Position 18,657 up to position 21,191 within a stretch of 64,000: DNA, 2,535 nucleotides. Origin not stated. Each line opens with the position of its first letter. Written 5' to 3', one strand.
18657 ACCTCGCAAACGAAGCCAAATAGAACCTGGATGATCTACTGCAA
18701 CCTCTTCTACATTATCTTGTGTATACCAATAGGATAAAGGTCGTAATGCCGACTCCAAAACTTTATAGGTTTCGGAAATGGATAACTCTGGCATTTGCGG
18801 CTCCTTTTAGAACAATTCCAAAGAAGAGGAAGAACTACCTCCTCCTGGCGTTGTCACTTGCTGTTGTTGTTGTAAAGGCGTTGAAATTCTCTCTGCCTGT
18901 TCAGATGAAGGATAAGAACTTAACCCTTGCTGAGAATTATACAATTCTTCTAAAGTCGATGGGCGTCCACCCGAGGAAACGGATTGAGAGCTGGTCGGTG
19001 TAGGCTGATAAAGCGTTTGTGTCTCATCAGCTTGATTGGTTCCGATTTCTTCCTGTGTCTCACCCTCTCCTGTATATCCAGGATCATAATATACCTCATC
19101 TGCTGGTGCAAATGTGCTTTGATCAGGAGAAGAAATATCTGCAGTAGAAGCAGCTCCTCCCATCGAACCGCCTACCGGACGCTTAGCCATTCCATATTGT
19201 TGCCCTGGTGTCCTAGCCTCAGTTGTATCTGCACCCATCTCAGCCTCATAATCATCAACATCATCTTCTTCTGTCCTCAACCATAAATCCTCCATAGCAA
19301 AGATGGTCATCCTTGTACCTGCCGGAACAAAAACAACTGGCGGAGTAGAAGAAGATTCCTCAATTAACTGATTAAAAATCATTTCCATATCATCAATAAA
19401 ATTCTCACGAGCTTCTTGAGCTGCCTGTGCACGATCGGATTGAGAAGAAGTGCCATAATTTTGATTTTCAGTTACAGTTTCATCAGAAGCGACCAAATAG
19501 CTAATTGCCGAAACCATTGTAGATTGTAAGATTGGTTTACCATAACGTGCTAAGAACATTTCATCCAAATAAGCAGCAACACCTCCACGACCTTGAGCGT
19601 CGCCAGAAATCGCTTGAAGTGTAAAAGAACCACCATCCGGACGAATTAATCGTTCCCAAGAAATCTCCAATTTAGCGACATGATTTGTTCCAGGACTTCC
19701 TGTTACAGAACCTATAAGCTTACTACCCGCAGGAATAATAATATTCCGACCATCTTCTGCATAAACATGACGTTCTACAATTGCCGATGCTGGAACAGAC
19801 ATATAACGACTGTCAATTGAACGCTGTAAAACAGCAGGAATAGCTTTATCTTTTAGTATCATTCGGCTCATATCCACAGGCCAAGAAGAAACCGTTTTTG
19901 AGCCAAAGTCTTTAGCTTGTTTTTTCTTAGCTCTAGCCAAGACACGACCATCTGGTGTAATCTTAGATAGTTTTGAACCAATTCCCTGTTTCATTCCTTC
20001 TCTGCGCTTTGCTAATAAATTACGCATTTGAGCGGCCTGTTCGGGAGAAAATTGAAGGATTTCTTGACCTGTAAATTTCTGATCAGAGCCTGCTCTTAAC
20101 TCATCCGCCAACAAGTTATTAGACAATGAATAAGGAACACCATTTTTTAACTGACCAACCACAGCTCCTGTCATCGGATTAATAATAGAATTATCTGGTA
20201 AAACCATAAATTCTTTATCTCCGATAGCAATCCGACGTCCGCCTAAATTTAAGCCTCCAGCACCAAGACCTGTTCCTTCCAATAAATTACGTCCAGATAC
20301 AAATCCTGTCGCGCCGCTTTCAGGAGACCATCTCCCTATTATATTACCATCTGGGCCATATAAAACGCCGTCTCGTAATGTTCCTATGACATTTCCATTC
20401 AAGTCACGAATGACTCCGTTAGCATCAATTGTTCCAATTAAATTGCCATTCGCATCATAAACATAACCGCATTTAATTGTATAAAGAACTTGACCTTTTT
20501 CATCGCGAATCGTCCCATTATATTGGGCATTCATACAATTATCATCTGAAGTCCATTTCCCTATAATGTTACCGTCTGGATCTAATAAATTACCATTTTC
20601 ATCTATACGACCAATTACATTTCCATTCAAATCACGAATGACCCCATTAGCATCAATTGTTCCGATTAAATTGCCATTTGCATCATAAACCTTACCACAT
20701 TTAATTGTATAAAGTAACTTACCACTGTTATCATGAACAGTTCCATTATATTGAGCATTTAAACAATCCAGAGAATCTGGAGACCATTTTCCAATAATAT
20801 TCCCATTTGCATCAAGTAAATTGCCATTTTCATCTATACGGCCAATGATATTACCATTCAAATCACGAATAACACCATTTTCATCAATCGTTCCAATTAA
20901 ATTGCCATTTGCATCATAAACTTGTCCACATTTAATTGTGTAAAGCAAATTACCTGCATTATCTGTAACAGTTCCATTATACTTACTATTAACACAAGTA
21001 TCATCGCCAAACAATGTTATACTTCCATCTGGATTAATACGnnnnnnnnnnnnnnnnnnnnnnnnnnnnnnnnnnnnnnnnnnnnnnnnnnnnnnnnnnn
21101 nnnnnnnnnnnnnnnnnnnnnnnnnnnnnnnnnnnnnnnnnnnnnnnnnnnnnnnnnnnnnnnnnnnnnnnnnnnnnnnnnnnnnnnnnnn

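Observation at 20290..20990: Three ~231-bp near-identical tandem repeats inside virB10, a likely hotspot for in-frame expansion and contraction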

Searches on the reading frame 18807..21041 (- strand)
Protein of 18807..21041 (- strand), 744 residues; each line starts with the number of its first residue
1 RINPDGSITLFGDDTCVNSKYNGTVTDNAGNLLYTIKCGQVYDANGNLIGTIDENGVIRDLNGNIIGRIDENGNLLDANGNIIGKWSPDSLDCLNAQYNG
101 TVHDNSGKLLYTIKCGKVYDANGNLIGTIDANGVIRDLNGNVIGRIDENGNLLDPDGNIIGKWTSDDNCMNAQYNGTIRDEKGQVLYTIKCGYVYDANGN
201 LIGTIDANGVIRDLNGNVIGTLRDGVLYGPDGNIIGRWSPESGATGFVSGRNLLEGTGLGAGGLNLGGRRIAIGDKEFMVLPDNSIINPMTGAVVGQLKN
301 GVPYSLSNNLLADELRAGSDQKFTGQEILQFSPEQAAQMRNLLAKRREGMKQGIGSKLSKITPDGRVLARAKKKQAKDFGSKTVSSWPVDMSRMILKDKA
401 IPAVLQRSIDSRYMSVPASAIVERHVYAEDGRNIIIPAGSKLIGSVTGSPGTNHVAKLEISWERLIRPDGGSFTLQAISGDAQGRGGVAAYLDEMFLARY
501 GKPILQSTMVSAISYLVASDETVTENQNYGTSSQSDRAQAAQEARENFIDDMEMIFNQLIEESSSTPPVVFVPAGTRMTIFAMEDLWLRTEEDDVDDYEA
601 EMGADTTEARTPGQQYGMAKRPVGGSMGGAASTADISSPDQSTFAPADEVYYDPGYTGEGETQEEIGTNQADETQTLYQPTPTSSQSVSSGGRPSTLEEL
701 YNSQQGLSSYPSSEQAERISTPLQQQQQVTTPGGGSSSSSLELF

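Call 36: find_related_loci(query=window:18807-21041:-, collection=genome_contigs, flank=8000)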
Query window:18807-21041:- (744 aa) in genome_contigs; peptide patterns used: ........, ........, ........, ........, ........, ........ (x = any residue, [..] = any of these).
150 stretches matched a pattern; 4 encode a relative of the query (tblastn E <= 1e-3); 3 distinct loci.
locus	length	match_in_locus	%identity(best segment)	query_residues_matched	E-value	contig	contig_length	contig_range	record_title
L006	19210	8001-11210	89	1-744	0e+0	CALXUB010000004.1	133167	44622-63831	MAG: uncultured Alphaproteobacteria bacterium isolate E02__bin238 genome assembly, contig: E02__k127_3164041, whole geno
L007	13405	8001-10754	57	22-744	0e+0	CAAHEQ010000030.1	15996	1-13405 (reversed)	MAG TPA_asm: Alphaproteobacteria bacterium, isolate HGM16760, WGS project CAAHEQ010000000 data, contig: SRS882242_20_k99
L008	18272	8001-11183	94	1-744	0e+0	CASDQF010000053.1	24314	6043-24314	uncultured Alphaproteobacteria bacterium isolate SI.O49.metabat-bins.29 genome assembly, contig: SI.O49.metabat-bins.29.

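Call 70: find_related_loci(query=window:18807-21041:-, collection=metagenome_contigs, flank=6000)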
Query window:18807-21041:- (744 aa) in metagenome_contigs; peptide patterns used: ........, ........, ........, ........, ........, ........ (x = any residue, [..] = any of these).
162 stretches matched a pattern; 1 encode a relative of the query (tblastn E <= 1e-3); 1 distinct loci.
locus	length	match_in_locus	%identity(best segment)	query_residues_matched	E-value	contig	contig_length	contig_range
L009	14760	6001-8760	57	22-744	0e+0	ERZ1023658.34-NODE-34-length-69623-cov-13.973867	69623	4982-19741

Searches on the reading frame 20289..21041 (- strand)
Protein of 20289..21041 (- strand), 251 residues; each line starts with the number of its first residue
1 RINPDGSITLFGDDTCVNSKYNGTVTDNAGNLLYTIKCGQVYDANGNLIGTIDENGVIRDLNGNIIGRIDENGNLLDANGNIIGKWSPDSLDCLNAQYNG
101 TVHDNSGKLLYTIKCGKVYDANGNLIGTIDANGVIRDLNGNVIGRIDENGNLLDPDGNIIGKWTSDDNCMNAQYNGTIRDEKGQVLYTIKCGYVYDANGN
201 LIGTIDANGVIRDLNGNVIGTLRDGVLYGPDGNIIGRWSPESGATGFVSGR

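Call 39: predict_structure(alignment_id=A1)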
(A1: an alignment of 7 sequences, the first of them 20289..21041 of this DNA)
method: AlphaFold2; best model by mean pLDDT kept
length: 251 residues; sequences in the alignment: 7
mean_pLDDT: 79.5   pTM: 0.40
mean pLDDT of the five models: 79.5, 78.7, 77.4, 76.7, 72.5
residues with pLDDT >= 90: 62; 70-90: 140; 50-70: 28; < 50: 21
segments of 3 or more residues with pLDDT < 50: 8-14, 90-92, 243-251
pLDDT, mean of each block of 10 residues (from residue 1): 51 55 84 86 88 90 90 84 80 62 89 81 79 79 86 91 72 83 89 83 84 83 90 90 44 31
secondary structure, 60 per line:
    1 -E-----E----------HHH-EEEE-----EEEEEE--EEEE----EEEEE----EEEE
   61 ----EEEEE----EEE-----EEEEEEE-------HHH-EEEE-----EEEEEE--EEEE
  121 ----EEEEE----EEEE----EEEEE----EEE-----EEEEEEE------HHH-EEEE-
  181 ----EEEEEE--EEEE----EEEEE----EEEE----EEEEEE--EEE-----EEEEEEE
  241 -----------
elements in order: E23-26 E32-37 E40-43 E48-52 E57-60 E65-69 E74-76 E82-88 E100-103 E109-114 E117-120 E125-129 E134-137 E142-146 E151-153 E159-165 E176-179 E185-190 E193-196 E201-205 E210-213 E218-223 E226-228 E234-240

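Call 43: fold_search(model_id=the predicted structure, library=pdb)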
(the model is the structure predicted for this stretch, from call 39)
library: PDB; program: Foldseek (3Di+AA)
matches with E <= 10: 907; with E <= 0.001: 22
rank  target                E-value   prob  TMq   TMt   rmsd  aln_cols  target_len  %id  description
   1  8h8b                  3.9e-08  0.38  0.10  0.05  18.3       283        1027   16  Type VI secretion system effector RhsP in its pre-autoproteolysis and monomeric form (released 2023-01-18)
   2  8qjc                  1.5e-07  0.41  0.10  0.04  18.2       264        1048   17  T6SS-linked Rhs repeat protein - Salmonella bongori Rhs-core domain with toxin domain (released 2024-09-25)
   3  8qjb_A                1.8e-07  0.51  0.12  0.05  17.7       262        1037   17  T6SS-linked Rhs repeat protein - Salmonella bongori Rhs-core domain extended N-terminus (released 2024-09-25)
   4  4igl_D                2.9e-07  0.21  0.09  0.05  20.4       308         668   18  Structure of the RHS-repeat containing BC component of the secreted ABC toxin complex from Yersinia entomophaga (released 2013-08-07)
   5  4igl_B                4.0e-07  0.25  0.10  0.05  19.8       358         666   15  Structure of the RHS-repeat containing BC component of the secreted ABC toxin complex from Yersinia entomophaga (released 2013-08-07)
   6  8qjd_B                5.1e-07  0.30  0.09  0.04  18.3       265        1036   18  T6SS-linked Rhs repeat protein - Salmonella bongori Rhs-core domain (released 2024-09-25)
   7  5kis_B                5.1e-07  0.21  0.08  0.05  18.8       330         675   15  YenB/RHS2 complex (released 2017-08-09)
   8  6suq                  5.5e-07  0.30  0.11  0.03  18.5       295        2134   16  Crystal Structure of TcdB2-TccC3-TEV (released 2019-12-04)
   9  6cmx_A                1.1e-06  0.25  0.11  0.04  19.1       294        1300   16  Human Teneurin 2 extra-cellular region (released 2018-07-25)
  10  6l7i_G                1.1e-06  0.20  0.09  0.05  20.1       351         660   16  Signal substraction of TcdB1-TccC2 and part of TcdA1 (released 2021-03-31)
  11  6fay                  2.9e-06  0.18  0.10  0.03  21.0       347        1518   14  Teneurin3 monomer (released 2018-03-28)
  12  6sue_F                2.9e-06  0.18  0.10  0.03  19.6       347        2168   16  Structure of Photorhabdus luminescens Tc holotoxin pore, Mutation TccC3-D651A (released 2019-11-06)
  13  9g41_A                5.6e-06  0.35  0.12  0.05  16.1       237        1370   15  Mouse Teneurin2 dimer variant A0B1 (released 2026-01-21)
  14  7bam_A                1.8e-05  0.12  0.09  0.03  18.6       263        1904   13  human Teneurin4 WT C2 (released 2021-12-01)
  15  7awy                  2.2e-05  0.38  0.16  0.14  14.5       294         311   12  Crystal structure of the computationally designed Scone-R protein (released 2021-01-13)
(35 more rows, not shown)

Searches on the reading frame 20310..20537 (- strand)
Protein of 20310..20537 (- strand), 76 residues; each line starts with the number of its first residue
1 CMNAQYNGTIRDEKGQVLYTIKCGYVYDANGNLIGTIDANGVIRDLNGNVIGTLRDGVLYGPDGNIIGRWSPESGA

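Call 18: search_protein_families(library=pfam, proteins=[window:20310-20537:-], max_evalue=0.01)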
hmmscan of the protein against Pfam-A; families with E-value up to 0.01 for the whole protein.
seq(76 aa): 4 families
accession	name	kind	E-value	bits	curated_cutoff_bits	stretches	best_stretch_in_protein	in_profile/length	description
PF21785.3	Bflower_2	-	1.5e-08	34.9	38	1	8-69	34-95/112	5-fold beta-flower protein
PF21784.3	Bflower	-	5.8e-07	30.3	25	1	9-68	2-61/116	4-fold beta flower protein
PF12396.14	DUF3659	-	4.7e-06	26.8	24.8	0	36-53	37-54/61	Protein of unknown function (DUF3659)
PF05593.20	RHS_repeat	-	0.00031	21.5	22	1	11-42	11-37/38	RHS Repeat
